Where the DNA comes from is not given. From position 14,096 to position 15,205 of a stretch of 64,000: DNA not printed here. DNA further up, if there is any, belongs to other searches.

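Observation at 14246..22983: Nine-gene kynurenine to 2-aminomuconate operon lacking TDO and the 4-oxalocrotonate lower pathway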

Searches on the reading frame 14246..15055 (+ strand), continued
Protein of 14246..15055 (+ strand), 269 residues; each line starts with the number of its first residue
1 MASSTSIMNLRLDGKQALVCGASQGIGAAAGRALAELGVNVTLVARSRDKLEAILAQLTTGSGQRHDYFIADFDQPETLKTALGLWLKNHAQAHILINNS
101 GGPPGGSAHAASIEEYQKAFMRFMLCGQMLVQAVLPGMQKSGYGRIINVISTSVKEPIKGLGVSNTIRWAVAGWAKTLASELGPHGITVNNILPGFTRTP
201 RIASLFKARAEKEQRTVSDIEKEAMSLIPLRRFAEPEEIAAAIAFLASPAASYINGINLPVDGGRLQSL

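Call 47: find_encoding_contigs(protein=P0224, flank=8000, max_places=1)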
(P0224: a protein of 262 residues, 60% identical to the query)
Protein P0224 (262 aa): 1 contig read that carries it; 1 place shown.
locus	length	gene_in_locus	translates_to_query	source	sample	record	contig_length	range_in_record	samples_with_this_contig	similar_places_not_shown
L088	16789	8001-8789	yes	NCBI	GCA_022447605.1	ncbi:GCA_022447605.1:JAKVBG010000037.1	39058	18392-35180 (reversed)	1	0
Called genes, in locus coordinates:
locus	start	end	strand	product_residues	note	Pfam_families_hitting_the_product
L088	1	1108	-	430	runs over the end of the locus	PF01408:GFO_IDH_MocA, PF22725:GFO_IDH_MocA_C3 (weak)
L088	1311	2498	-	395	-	PF07607:DUF1570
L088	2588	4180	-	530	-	PF00528:BPD_transp_1 (faint)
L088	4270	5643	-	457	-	PF01494:FAD_binding_3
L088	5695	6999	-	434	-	PF00266:Aminotran_5, PF01041:DegT_DnrJ_EryC1 (weak), PF22580:KYNU_C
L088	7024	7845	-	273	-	PF04199:Cyclase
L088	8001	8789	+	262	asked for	PF00106:adh_short, PF13561:adh_short_C2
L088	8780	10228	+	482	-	PF00171:Aldedh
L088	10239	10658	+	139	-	PF01042:Ribonuc_L-PSP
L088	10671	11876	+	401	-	PF07969:Amidohydro_3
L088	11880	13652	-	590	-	PF03703:bPH_2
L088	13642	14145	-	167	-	PF03703:bPH_2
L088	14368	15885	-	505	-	PF00133:tRNA-synt_1 (faint), PF01406:tRNA-synt_1e, PF01921:tRNA-synt_1f (faint), PF09334:tRNA-synt_1g (faint)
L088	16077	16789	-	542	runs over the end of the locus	-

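Call 48: find_encoding_contigs(protein=P0233, flank=8000, max_places=1)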
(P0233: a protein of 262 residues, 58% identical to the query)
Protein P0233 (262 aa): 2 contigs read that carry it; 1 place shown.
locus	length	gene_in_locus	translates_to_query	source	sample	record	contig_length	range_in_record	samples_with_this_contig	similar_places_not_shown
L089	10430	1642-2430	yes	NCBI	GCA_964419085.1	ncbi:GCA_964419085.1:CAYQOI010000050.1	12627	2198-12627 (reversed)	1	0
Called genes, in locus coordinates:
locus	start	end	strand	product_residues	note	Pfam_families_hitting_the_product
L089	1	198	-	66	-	?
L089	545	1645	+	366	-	PF03301:Trp_dioxygenase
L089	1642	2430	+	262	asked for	PF00106:adh_short, PF13561:adh_short_C2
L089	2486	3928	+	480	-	PF00171:Aldedh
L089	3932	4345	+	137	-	PF01042:Ribonuc_L-PSP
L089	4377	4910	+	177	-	PF06052:3-HAO, PF07883:Cupin_2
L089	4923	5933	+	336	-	PF04909:Amidohydro_2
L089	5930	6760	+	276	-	PF04199:Cyclase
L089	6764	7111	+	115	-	PF11376:DUF3179 (weak)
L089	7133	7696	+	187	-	PF11376:DUF3179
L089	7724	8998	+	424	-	PF00266:Aminotran_5, PF22580:KYNU_C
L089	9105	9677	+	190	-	PF10604:Polyketide_cyc2, PF03364:Polyketide_cyc (weak)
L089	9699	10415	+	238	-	PF01266:DAO (faint), PF01494:FAD_binding_3, PF13450:NAD_binding_8 (weak)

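Call 49: find_encoding_contigs(protein=P0238, flank=8000, max_places=1)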
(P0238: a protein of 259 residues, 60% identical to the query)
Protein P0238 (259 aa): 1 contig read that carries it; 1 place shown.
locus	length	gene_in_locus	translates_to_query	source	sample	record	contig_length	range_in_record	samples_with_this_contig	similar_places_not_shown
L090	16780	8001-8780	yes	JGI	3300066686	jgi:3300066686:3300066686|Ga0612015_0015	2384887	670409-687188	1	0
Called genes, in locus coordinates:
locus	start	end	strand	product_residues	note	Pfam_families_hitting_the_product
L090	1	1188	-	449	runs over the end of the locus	PF00696:AA_kinase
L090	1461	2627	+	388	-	PF00691:OmpA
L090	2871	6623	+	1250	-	PF02128:Peptidase_M36, PF02225:PA, PF00801:PKD, PF18911:PKD_4, PF19081:Ig_7, PF00801:PKD, PF18911:PKD_4, PF18962:Por_Secre_tail, +1 more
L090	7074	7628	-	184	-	PF07087:DUF1353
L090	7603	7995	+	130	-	-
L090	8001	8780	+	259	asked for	PF00106:adh_short, PF08659:KR (faint), PF13460:NAD_binding_10, PF13561:adh_short_C2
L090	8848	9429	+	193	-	-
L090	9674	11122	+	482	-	PF00171:Aldedh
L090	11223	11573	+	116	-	-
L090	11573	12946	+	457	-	-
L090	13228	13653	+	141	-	PF01042:Ribonuc_L-PSP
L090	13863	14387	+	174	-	PF06052:3-HAO, PF07883:Cupin_2 (weak)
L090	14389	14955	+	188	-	-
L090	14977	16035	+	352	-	PF04909:Amidohydro_2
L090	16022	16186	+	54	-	-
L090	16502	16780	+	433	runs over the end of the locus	PF00266:Aminotran_5, PF22580:KYNU_C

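Call 50: find_encoding_contigs(protein=P0220, flank=10000, max_places=1)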
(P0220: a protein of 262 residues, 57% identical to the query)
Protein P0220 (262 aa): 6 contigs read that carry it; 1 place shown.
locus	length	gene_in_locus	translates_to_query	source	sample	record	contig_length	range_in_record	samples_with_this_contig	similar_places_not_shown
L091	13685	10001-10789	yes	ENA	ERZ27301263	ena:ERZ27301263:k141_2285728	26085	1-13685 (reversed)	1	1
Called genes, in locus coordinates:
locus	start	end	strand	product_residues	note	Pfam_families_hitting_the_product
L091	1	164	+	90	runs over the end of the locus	PF04359:DUF493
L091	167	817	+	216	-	PF21948:LplA-B_cat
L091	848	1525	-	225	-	PF00483:NTP_transferase, PF12804:NTP_transf_3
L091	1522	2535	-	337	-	PF01636:APH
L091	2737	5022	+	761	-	PF03968:LptD_N (faint), PF19838:LptD_2 (weak), PF04453:LptD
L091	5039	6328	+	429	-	PF13623:SurA_N_2, PF13624:SurA_N_3, PF09312:SurA_N, PF13616:Rotamase_3, PF00639:Rotamase, PF13145:Rotamase_2, PF13616:Rotamase_3, PF00639:Rotamase, +1 more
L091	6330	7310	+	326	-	PF04166:PdxA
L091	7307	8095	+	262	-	PF00398:RrnaAD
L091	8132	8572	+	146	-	PF00582:Usp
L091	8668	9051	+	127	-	PF04379:DUF525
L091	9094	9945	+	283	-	PF00149:Metallophos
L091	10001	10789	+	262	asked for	PF00106:adh_short, PF13561:adh_short_C2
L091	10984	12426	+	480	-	PF00171:Aldedh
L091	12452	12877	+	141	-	PF01042:Ribonuc_L-PSP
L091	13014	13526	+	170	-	PF06052:3-HAO, PF07883:Cupin_2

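Call 59: search_protein_families(library=pfam, proteins=[L090:8848-9429:+, L090:11223-11573:+, L090:11573-12946:+, L090:14389-14955:+, L088:10671-11876:+, L089:9105-9677:+], max_evalue=0.01)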
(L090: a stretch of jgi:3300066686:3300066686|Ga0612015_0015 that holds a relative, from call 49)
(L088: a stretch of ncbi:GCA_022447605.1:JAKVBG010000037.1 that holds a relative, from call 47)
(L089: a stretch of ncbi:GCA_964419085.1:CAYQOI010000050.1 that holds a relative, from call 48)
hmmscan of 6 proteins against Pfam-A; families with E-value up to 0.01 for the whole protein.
L090:8848-9429:+ (193 aa): 3 families
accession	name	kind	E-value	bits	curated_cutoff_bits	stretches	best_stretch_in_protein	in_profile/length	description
PF07719.23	TPR_2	-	6.3e-05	23.2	27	0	77-105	3-31/34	Tetratricopeptide repeat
PF13181.12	TPR_8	-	0.00083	19.8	25.7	1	77-107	3-33/34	Tetratricopeptide repeat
PF13424.12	TPR_12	-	0.0013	19.4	30.1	0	77-105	5-33/77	Tetratricopeptide repeat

L090:11223-11573:+ (116 aa): 0 families

L090:11573-12946:+ (457 aa): 0 families

L090:14389-14955:+ (188 aa): 0 families

L088:10671-11876:+ (401 aa): 1 family
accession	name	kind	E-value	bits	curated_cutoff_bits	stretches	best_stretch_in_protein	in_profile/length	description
PF07969.17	Amidohydro_3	-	4.4e-27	96.1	29.7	1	168-353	211-377/472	Amidohydrolase family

L089:9105-9677:+ (190 aa): 2 families
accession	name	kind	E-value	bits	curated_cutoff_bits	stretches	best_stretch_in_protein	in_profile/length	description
PF10604.15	Polyketide_cyc2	-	9.8e-17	62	27.4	1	30-173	3-142/142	Polyketide cyclase / dehydrase and lipid transport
PF03364.25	Polyketide_cyc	-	1.1e-06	29.3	23.4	1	37-149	1-110/126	Polyketide cyclase / dehydrase and lipid transport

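Call 65: find_related_loci(query=A3, collection=metagenome_contigs, flank=10000)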
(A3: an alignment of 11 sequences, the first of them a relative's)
Query A3 (262 aa) in metagenome_contigs; peptide patterns used: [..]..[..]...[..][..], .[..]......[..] (x = any residue, [..] = any of these).
600 stretches matched a pattern (row limit reached: there are more); 512 encode a relative of the query (tblastn E <= 1e-3); the best 80 are kept; 80 distinct loci.
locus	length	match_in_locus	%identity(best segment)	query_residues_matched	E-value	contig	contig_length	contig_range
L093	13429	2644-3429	71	1-262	1e-119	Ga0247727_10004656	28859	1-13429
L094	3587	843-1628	65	1-262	2e-113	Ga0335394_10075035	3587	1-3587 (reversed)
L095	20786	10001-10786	65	1-262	2e-110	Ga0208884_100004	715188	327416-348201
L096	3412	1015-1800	64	1-262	4e-112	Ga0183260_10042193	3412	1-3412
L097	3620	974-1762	62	1-262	3e-111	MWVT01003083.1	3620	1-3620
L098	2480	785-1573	62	1-262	3e-114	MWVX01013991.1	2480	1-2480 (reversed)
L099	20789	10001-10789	61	1-262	2e-109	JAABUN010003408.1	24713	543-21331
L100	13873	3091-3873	61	1-262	1e-108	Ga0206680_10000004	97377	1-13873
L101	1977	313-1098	63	1-262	1e-114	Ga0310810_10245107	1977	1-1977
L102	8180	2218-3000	60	1-262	4e-108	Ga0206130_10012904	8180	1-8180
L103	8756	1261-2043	61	1-262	1e-107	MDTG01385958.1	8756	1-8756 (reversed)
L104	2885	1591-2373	63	1-262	3e-111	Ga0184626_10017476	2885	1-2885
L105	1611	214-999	63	1-262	2e-115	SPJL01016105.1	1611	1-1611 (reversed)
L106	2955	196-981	60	1-262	2e-110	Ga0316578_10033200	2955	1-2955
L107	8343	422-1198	64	1-259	6e-107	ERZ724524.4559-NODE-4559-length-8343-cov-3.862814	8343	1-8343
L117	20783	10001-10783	62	1-262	3e-105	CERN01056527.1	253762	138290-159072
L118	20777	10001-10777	63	1-259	5e-105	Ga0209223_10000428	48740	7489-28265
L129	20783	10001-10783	61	1-262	7e-103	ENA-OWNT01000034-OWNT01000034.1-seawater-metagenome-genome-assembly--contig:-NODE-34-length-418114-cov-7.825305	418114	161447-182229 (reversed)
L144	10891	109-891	60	1-262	1e-101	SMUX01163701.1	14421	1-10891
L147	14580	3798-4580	58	1-262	2e-101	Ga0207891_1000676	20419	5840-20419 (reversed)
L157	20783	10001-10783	60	1-262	2e-101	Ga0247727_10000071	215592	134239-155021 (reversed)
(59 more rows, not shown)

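Call 84: search_protein_families(library=pfam, proteins=[L144:1986-2627:+, L117:16907-19213:-, L144:2646-3200:-, L129:18541-19044:-, L157:10898-11203:+, L147:11691-11993:-, L099:11950-12822:+, L117:1923-2603:+, L129:2460-3143:+, L118:7823-8317:-], max_evalue=0.001)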
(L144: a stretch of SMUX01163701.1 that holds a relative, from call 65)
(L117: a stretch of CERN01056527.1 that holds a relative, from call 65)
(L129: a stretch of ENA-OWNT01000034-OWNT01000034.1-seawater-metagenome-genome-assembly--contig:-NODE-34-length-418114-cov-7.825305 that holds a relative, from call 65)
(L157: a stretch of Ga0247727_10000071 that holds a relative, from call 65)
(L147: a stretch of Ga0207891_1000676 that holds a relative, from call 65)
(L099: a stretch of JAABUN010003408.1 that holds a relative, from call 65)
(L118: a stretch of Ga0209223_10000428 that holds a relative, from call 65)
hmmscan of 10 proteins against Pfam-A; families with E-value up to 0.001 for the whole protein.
L144:1986-2627:+ (213 aa): 5 families
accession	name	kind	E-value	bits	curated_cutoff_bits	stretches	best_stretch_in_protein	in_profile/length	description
PF01596.23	Methyltransf_3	-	7.4e-51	172.8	22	1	15-211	3-202/204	O-methyltransferase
PF13578.12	Methyltransf_24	-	4.5e-16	60.1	26.3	1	62-163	1-105/105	Methyltransferase domain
PF01135.25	PCMT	-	6.9e-06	26.4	20.3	1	42-142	59-156/210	Protein-L-isoaspartate(D-aspartate) O-methyltransferase (PCMT)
PF13649.12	Methyltransf_25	-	4.3e-05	24.6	27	1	61-134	1-70/97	Methyltransferase domain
PF13847.12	Methyltransf_31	-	0.00057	20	27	1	61-136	7-82/145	Methyltransferase domain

L117:16907-19213:- (768 aa): 1 family
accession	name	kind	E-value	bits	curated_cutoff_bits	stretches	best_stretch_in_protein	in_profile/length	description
PF01433.26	Peptidase_M1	-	2.4e-12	47.4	27.7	1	417-583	57-218/218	Peptidase family M1 domain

L144:2646-3200:- (184 aa): 2 families
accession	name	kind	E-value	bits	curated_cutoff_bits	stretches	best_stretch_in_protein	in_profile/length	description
PF01569.27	PAP2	-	2.1e-22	79.7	27.2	1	62-177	3-125/130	PAP2 superfamily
PF14378.12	PAP2_3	-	0.00028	21.2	27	0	106-171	121-189/190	PAP2 superfamily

L129:18541-19044:- (167 aa): 2 families
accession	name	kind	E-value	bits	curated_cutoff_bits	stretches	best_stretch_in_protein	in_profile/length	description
PF20420.3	DUF6702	-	5.6e-48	163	24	1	18-155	3-140/141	Domain of unknown function (DUF6702)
PF02980.22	FokI_dom_2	-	0.00023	21.7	25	1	14-119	21-124/136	FokI, recognition domain, subdomain 2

L157:10898-11203:+ (101 aa): 1 family
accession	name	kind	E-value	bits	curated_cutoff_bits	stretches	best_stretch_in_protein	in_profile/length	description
PF14114.12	DUF4286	-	1.3e-35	122.1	25.8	1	1-100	1-100/100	Domain of unknown function (DUF4286)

L147:11691-11993:- (100 aa): 1 family
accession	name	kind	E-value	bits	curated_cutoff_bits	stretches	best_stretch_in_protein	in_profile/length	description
PF02416.21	TatA_B_E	-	6.9e-16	57.7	21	1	15-66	1-52/53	mttA/Hcf106 family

L099:11950-12822:+ (290 aa): 2 families
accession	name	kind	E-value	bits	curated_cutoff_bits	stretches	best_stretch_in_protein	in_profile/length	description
PF00483.29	NTP_transferase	-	4.7e-36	125.1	21.2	1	10-258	4-230/245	Nucleotidyl transferase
PF12804.13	NTP_transf_3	-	6.7e-08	33.3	27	1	9-162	2-123/160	MobA-like NTP transferase domain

L117:1923-2603:+ (226 aa): 1 family
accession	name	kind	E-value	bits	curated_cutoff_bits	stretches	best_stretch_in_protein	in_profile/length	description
PF01625.27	PMSR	-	4.7e-51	173.5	23.7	1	54-201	1-152/153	Peptide methionine sulfoxide reductase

L129:2460-3143:+ (227 aa): 0 families

L118:7823-8317:- (164 aa): 2 families
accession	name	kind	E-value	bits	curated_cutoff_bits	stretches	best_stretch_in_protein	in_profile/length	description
PF01035.26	DNA_binding_1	-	1.7e-29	101.9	27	1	73-152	1-80/81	6-O-methylguanine DNA methyltransferase, DNA binding domain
PF02870.21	Methyltransf_1N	-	3.2e-11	44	21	1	6-69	4-71/71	6-O-methylguanine DNA methyltransferase, ribonuclease-like domain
